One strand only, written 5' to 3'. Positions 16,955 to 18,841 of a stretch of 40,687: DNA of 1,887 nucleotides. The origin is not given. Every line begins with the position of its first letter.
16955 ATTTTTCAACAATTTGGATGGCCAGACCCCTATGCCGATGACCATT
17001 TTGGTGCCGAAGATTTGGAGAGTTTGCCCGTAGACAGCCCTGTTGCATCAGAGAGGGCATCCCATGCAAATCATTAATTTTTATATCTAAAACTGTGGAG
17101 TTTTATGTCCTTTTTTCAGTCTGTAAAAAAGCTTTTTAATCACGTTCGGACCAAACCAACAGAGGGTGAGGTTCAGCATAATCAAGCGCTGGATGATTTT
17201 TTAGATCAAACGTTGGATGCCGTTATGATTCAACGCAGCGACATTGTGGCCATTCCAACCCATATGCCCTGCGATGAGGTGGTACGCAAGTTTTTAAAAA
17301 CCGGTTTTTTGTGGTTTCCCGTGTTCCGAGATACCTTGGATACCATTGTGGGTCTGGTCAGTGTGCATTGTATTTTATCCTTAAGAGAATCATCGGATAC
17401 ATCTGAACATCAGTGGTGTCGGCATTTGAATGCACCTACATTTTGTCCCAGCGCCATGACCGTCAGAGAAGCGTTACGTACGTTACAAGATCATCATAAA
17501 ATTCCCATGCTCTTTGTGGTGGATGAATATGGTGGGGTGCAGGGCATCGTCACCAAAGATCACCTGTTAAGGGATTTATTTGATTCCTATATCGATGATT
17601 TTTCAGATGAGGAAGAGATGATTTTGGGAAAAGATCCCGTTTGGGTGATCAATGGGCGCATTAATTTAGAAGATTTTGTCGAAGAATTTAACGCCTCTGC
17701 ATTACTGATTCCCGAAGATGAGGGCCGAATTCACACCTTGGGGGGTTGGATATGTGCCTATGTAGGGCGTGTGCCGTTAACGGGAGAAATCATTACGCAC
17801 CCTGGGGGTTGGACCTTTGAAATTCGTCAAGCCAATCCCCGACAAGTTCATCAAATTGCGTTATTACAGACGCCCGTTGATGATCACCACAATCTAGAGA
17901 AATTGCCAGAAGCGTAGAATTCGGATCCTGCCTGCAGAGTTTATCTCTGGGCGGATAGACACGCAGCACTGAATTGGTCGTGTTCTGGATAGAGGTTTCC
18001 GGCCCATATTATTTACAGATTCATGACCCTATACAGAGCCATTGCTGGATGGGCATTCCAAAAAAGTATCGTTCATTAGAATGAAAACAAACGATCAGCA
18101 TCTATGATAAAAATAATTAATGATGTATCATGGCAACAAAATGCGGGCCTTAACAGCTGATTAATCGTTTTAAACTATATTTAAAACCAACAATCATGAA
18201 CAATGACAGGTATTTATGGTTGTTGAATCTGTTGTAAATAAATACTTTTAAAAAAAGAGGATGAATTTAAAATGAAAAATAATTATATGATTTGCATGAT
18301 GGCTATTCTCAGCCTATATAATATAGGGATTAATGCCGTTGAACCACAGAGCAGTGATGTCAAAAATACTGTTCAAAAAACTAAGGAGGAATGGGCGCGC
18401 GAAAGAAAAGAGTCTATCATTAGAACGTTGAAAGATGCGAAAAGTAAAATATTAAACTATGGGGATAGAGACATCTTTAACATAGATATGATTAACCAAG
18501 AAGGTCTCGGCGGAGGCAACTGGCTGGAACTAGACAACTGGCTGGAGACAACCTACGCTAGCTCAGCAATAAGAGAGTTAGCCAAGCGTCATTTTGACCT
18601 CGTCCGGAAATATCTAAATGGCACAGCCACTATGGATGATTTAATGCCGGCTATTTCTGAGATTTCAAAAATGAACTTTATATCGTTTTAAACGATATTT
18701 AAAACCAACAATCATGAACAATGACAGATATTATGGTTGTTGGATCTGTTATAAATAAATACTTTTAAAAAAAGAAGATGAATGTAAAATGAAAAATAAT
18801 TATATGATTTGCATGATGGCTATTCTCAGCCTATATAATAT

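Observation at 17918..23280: AT-rich ~5.4-kb accessory segment around tRNA-Thr encoding two paralogous pairs of Sec-signal ORFan proteins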

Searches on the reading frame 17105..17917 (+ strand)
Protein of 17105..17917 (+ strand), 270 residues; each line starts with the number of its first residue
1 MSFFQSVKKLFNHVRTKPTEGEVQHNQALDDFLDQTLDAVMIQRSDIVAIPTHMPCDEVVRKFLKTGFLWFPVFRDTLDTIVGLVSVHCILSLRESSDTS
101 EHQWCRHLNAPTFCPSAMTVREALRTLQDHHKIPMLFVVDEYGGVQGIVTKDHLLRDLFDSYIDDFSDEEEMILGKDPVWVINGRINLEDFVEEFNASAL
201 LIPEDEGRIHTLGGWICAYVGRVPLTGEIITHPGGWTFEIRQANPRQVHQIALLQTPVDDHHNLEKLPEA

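Call 8: find_encoding_contigs(protein=window:17105-17917:+, flank=10000, max_places=6)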
Protein window:17105-17917:+ (270 aa): 2 contigs read that carry it; 2 places shown.
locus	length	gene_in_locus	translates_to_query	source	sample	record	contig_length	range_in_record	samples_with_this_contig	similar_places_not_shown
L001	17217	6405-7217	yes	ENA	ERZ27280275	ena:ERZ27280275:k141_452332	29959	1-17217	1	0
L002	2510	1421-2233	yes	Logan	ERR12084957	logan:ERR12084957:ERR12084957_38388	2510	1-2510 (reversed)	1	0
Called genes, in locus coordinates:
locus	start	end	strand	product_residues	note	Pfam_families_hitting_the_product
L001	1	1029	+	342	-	?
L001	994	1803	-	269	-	PF03372:Exo_endo_phos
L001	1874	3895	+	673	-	PF13491:FtsK_4TM, PF17854:FtsK_alpha, PF01580:FtsK_SpoIIIE, PF09397:FtsK_gamma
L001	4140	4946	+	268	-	PF01113:DapB_N, PF05173:DapB_C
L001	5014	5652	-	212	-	PF00625:Guanylate_kin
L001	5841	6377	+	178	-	PF02130:YbeY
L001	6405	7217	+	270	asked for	PF00571:CBS, PF03471:CorC_HlyC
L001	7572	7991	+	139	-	-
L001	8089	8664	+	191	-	-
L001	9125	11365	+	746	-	-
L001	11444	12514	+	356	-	-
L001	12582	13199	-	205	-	PF00588:SpoU_methylase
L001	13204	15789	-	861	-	PF03484:B5 (faint), PF01588:tRNA_bind, PF03483:B3_4, PF17759:tRNA_synthFbeta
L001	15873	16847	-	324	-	PF00005:ABC_tran, PF02463:SMC_N (faint), PF13304:AAA_21 (faint)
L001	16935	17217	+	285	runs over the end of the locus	PF03734:YkuD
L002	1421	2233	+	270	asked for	PF00571:CBS, PF03471:CorC_HlyC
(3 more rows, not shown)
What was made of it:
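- Checked: The flanks are corC (CBS + CorC_HlyC) and trmL (SpoU methylase) (call 8).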

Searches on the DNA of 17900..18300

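Call 50: search_rna_families(source=window, start=17900, end=18300, threshold=evalue, max_evalue=10, show_alignments=2)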
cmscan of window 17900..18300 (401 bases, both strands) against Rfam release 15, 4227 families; matches with E-value up to 10: 6.
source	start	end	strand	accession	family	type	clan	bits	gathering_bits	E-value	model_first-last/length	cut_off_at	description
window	18057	18241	-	RF02070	STnc300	Gene; sRNA;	-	23.1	80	0.74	1-159/159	no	Salmonella enterica sRNA STnc300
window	18095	18147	+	RF00331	snoZ169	Gene; snRNA; snoRNA; CD-box;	-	20.3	55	0.59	1-69/69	no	Small nucleolar RNA Z169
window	18084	18151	-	RF00143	mir-6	Gene; miRNA;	CL00083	14.7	58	9.1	1-74/74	no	mir-6 microRNA precursor family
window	18162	18206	-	RF00344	snoZ267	Gene; snRNA; snoRNA; CD-box;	-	14.2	43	8.9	1-73/73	no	Small nucleolar RNA Z267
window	18098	18126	+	RF01278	SNORD109A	Gene; snRNA; snoRNA; CD-box;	CL00069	13.5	35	8.4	1-67/67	no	Small nucleolar RNA SNORD109A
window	18193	18241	+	RF01477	rli43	Gene; sRNA;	-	11.6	100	2.1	1-255/255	no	Listeria sRNA rli43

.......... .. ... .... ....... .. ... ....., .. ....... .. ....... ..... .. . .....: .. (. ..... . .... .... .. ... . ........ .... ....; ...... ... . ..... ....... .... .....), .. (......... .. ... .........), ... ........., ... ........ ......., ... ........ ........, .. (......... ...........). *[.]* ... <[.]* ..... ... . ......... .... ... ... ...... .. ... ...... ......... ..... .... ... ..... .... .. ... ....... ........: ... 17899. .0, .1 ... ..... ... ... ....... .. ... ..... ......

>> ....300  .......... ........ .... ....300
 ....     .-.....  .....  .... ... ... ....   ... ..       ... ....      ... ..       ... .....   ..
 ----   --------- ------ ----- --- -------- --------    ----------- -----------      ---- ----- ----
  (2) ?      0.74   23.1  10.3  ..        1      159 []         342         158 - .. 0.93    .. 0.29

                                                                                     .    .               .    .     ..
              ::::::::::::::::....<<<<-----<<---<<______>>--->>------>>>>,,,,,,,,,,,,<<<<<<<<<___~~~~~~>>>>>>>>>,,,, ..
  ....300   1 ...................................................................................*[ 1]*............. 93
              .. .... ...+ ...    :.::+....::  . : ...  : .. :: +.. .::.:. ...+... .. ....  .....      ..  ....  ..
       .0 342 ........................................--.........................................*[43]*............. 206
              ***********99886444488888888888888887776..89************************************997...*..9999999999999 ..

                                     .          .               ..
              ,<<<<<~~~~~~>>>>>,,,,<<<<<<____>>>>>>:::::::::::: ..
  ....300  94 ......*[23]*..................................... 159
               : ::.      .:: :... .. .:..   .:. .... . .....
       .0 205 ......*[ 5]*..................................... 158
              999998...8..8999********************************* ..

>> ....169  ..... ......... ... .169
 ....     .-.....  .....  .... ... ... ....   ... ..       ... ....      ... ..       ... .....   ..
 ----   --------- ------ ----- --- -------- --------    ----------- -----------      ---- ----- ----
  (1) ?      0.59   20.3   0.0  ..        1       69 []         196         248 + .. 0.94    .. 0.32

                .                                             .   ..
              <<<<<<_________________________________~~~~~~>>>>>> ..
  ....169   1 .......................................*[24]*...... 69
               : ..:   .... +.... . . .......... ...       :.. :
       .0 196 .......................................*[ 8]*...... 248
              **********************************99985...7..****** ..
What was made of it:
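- Tried and rejected: The Rfam E-value search of 17900-18300 found only chance hits (call 50).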

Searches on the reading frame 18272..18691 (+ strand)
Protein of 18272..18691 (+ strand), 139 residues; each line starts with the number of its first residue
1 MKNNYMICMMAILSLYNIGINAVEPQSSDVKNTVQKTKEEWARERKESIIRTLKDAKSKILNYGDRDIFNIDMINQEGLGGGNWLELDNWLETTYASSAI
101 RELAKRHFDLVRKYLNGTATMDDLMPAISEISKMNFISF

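Call 4: search_protein_families(library=pfam, proteins=[window:18272-18691:+], max_evalue=1)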
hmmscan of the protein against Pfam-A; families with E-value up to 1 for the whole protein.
window:18272-18691:+ (139 aa): 0 families

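Call 5: search_protein_families(library=ncbifam, proteins=[window:18272-18691:+], max_evalue=1)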
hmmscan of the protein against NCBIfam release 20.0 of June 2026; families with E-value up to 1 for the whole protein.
window:18272-18691:+ (139 aa): 2 families
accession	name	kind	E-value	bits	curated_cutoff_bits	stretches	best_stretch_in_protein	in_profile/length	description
TIGR00305.1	TIGR00305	equivalog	0.023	15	29.15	1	67-134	7-75/115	putative toxin-antitoxin system toxin component, PIN family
NF009951.1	PRK13415.1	equivalog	0.03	14.1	242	1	6-47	8-49/219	flagella biosynthesis regulatory protein FliZ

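Call 61: search_solved_structures(query=A4, max_evalue=10)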
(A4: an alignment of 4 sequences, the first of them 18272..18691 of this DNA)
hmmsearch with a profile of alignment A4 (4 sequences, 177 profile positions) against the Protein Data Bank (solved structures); distinct sequences matched with E-value up to 10: 3.
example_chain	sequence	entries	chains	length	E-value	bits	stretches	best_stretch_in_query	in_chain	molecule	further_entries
9uib_A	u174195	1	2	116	0.89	12.9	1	64-165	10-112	Protein SGT1 homolog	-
6yxx_E1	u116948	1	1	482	0.95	12.8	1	35-131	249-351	mt-LAF21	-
3bgh_A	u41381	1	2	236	5.5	10.3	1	78-173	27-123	Putative neuraminyllactose-binding hemagglutinin homolog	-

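Call 62: search_protein_families(library=phrogs, proteins=[window:18272-18691:+], max_evalue=1)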
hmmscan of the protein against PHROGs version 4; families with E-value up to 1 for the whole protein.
window:18272-18691:+ (139 aa): 5 families
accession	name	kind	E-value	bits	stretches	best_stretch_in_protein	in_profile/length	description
phrog_18844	-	unknown function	0.043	13.7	1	58-130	166-239/458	-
phrog_38685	-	unknown function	0.077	14.2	1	22-61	73-112/122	-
phrog_22387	-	unknown function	0.16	13.1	0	9-50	21-62/82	-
phrog_19950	-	moron, auxiliary metabolic gene and host takeover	0.17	13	1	4-67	7-70/118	membrane protein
phrog_26282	-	unknown function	0.29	11.9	1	98-125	22-48/55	-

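Call 63: search_protein_families(library=padloc, proteins=[window:18272-18691:+], max_evalue=1)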
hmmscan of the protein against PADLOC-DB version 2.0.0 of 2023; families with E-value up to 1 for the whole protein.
window:18272-18691:+ (139 aa): 0 families

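Call 77: find_related_loci(query=A4, collection=metagenome_contigs, flank=5000)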
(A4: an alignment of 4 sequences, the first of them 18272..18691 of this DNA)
Query A4 (139 aa) in metagenome_contigs; peptide patterns used: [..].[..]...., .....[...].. (x = any residue, [..] = any of these).
600 stretches matched a pattern, but none encodes a relative of the query by tblastn (E <= 1e-3).
